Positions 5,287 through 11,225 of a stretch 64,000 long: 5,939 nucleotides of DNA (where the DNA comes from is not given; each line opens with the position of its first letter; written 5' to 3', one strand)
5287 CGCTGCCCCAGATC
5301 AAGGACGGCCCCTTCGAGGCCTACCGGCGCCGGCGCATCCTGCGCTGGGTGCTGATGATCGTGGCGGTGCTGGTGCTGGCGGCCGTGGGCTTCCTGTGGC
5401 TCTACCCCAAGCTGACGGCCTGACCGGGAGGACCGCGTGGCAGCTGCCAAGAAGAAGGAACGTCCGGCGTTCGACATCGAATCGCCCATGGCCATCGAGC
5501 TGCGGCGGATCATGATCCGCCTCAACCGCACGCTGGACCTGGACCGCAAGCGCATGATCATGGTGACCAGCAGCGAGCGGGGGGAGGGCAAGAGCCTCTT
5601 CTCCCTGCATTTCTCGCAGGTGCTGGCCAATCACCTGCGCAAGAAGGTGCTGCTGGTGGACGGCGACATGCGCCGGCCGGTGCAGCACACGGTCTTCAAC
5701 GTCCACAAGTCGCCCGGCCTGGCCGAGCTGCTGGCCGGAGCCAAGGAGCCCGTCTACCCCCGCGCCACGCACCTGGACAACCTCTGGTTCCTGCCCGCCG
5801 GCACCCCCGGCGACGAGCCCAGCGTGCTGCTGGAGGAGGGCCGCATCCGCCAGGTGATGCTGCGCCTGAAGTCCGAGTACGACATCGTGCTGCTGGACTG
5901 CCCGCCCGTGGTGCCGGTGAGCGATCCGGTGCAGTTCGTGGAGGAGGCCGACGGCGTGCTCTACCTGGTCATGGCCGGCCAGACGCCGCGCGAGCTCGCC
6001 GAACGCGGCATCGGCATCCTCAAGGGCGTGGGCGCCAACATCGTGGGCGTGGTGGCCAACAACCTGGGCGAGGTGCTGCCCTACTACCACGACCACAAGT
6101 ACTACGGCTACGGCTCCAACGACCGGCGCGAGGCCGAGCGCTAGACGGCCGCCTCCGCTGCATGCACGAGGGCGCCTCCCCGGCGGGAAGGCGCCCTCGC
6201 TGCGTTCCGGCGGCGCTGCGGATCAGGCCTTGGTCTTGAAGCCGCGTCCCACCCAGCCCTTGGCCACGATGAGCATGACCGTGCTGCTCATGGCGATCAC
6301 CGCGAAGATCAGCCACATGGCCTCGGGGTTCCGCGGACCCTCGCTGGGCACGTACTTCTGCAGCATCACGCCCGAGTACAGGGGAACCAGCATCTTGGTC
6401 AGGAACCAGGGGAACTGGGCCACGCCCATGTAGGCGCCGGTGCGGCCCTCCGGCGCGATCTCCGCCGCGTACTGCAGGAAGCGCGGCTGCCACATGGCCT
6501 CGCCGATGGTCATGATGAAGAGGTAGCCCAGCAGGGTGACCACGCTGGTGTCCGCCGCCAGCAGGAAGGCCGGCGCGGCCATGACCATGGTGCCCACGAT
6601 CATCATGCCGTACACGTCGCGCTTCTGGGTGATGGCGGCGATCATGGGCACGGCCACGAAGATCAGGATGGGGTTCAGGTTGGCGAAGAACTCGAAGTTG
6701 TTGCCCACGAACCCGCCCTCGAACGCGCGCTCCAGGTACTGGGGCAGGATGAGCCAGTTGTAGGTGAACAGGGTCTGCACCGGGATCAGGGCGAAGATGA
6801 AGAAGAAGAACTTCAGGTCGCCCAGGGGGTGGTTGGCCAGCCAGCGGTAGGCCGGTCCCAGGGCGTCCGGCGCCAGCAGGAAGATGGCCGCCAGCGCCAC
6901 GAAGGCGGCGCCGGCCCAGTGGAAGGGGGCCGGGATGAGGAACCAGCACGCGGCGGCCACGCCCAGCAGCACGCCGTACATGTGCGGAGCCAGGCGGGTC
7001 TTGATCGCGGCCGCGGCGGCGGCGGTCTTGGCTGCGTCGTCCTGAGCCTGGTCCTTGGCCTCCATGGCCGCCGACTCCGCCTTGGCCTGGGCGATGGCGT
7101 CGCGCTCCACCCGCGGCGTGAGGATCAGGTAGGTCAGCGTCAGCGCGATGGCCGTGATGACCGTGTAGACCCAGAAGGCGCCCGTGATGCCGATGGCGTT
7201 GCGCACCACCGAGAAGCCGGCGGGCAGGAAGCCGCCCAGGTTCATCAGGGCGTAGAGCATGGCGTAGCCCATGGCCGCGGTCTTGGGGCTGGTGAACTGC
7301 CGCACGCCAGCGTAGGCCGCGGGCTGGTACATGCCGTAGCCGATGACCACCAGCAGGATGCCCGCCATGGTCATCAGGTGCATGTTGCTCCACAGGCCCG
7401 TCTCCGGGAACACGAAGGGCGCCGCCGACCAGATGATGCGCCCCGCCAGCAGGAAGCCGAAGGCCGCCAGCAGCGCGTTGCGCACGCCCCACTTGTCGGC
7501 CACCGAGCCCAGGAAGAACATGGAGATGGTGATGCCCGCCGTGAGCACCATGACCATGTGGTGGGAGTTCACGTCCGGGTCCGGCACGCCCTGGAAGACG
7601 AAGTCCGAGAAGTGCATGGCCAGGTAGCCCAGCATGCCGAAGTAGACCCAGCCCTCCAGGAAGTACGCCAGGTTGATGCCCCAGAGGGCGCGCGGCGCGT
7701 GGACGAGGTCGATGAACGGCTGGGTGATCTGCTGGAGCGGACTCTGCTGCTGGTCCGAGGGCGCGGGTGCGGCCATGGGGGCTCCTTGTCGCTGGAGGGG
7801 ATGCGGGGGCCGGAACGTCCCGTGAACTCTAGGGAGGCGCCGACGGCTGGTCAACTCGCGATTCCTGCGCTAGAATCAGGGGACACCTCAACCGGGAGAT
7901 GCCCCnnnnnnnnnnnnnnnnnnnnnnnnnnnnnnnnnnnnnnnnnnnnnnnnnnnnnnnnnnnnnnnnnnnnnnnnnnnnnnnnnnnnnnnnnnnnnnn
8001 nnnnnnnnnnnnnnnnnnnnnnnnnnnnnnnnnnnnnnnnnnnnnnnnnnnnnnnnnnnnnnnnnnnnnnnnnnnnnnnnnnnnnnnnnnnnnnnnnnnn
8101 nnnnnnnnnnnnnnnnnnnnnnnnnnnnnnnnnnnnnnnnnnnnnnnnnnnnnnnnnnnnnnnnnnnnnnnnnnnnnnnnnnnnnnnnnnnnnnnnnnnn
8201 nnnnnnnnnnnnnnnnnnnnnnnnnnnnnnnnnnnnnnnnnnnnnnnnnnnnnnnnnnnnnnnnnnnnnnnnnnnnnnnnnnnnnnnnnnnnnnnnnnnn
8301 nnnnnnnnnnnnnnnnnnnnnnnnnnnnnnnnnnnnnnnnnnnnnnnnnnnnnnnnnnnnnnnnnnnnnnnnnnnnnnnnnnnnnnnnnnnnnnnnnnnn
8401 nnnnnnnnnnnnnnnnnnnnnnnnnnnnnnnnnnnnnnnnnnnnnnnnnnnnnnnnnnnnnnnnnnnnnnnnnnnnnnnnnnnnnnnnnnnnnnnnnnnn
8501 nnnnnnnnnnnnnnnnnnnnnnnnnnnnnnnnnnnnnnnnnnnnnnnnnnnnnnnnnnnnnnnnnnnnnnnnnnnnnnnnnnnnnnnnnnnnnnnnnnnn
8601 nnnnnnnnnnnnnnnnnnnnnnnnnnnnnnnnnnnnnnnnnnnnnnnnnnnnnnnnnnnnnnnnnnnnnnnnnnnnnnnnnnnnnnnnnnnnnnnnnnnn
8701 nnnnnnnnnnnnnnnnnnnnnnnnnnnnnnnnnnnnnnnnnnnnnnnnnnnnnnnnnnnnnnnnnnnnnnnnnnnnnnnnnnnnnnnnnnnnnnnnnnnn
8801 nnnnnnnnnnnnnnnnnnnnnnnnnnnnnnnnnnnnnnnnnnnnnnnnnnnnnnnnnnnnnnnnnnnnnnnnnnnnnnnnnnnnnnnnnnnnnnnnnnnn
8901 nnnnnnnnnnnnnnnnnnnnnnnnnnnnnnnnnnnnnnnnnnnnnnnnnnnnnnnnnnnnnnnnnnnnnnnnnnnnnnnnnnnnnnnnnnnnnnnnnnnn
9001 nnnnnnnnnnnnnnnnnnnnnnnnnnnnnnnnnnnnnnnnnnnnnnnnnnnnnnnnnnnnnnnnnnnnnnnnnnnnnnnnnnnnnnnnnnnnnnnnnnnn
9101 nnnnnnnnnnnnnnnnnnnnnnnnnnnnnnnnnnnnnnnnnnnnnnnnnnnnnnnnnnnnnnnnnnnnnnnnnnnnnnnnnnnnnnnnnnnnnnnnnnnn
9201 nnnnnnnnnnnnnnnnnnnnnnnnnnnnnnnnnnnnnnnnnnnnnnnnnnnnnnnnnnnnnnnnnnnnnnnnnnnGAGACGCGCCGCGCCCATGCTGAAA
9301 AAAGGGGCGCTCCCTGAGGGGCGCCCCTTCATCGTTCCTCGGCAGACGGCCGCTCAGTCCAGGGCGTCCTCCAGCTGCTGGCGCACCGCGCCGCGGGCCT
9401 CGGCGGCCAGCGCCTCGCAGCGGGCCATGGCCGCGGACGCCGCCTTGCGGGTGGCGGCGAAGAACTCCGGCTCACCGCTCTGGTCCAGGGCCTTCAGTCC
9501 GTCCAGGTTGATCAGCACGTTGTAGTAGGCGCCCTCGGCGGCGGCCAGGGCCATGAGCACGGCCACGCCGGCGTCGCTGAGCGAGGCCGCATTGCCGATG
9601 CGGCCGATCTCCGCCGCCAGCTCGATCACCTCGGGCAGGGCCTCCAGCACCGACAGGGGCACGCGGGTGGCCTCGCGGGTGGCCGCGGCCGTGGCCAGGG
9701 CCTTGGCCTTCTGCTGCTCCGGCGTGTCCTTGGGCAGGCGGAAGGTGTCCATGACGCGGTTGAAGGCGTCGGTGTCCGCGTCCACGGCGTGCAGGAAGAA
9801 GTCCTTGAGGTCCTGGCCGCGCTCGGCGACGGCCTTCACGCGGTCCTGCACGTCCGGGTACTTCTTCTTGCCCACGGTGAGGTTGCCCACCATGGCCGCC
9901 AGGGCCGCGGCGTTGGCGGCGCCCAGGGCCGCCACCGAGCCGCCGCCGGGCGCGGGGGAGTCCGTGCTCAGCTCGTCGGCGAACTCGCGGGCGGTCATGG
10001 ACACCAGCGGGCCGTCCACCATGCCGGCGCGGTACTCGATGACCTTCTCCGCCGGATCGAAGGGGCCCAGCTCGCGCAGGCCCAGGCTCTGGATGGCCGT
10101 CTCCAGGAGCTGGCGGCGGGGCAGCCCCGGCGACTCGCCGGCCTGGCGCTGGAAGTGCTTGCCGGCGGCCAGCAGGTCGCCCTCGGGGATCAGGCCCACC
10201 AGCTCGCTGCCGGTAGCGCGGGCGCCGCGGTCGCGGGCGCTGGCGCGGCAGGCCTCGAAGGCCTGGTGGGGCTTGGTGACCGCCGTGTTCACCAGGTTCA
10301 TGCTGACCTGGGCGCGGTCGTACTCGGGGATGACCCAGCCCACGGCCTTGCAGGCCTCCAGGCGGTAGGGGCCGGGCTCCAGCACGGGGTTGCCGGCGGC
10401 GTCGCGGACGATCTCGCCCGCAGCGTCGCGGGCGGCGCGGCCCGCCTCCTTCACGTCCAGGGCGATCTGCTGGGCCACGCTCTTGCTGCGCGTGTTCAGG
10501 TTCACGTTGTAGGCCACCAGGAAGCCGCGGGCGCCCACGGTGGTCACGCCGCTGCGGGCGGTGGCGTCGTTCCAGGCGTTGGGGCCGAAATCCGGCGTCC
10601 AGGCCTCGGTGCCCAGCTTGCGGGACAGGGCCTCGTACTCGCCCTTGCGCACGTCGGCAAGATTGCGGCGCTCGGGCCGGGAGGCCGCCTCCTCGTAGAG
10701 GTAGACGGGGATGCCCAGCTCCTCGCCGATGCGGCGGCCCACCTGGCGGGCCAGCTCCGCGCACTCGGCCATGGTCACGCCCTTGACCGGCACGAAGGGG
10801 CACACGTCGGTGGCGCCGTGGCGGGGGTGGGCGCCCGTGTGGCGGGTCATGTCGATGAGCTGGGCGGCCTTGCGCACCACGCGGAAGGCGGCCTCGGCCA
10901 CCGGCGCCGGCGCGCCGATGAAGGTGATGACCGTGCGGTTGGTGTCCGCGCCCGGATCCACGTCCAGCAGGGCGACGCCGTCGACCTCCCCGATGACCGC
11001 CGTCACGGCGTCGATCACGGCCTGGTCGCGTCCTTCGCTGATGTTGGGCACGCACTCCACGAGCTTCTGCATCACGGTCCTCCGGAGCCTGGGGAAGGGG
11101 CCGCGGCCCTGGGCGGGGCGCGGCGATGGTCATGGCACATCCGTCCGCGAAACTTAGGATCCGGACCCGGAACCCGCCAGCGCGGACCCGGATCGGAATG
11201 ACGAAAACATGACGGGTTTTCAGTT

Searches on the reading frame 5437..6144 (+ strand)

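Call 39: search_protein_families(library=pfam, proteins=[window:5437-6144:+], max_evalue=0.001)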
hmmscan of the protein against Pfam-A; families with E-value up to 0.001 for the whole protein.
window:5437-6144:+ (235 aa): 3 families
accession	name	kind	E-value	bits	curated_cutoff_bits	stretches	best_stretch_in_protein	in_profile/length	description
PF13614.12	AAA_31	-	6e-08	33.3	27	1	39-161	2-131/177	AAA domain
PF10609.15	ParA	-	2.4e-06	27.6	27.1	1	38-216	3-181/246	NUBPL iron-transfer P-loop NTPase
PF01656.29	CbiA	-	0.00011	22.6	25.4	1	41-208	1-81/125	CobQ/CobB/MinD/ParA nucleotide binding domain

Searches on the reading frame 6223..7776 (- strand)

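Call 39: search_protein_families(library=pfam, proteins=[window:6223-7776:-], max_evalue=0.001)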
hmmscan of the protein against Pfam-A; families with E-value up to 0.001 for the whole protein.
window:6223-7776:- (517 aa): 1 family
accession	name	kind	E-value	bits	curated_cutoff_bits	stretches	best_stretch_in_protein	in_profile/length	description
PF07690.21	MFS_1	-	6.4e-18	65.2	33.4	3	32-461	2-343/347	Major Facilitator Superfamily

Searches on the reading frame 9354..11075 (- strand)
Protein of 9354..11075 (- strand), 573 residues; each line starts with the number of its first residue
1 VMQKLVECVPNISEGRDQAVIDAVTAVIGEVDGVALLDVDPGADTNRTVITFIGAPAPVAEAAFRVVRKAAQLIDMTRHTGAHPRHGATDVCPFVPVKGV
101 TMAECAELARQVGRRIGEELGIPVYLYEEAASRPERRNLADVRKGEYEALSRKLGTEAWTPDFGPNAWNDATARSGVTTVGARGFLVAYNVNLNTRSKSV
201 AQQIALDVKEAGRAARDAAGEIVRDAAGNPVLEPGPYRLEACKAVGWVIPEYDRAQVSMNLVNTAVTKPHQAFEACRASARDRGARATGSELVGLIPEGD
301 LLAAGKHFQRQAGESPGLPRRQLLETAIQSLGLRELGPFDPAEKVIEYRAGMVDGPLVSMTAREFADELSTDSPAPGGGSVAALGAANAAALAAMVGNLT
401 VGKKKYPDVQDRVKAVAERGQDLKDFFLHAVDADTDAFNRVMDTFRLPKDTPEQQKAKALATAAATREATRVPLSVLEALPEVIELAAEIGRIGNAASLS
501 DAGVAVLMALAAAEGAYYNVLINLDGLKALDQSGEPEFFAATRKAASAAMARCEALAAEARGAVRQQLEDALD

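Call 39: search_protein_families(library=pfam, proteins=[window:9354-11075:-], max_evalue=0.001)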
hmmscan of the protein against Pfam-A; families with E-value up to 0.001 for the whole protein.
window:9354-11075:- (573 aa): 3 families
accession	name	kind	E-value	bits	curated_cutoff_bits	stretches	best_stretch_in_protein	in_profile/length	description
PF07837.17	FTCD_N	-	4.2e-73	245.3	27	1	5-183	1-176/176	Formiminotransferase domain, N-terminal subdomain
PF04961.17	FTCD_C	-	9.3e-58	195.4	24.5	1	362-528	2-168/182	Formiminotransferase-cyclodeaminase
PF02971.19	FTCD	-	4.1e-45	153.7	24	1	185-348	1-145/145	Formiminotransferase domain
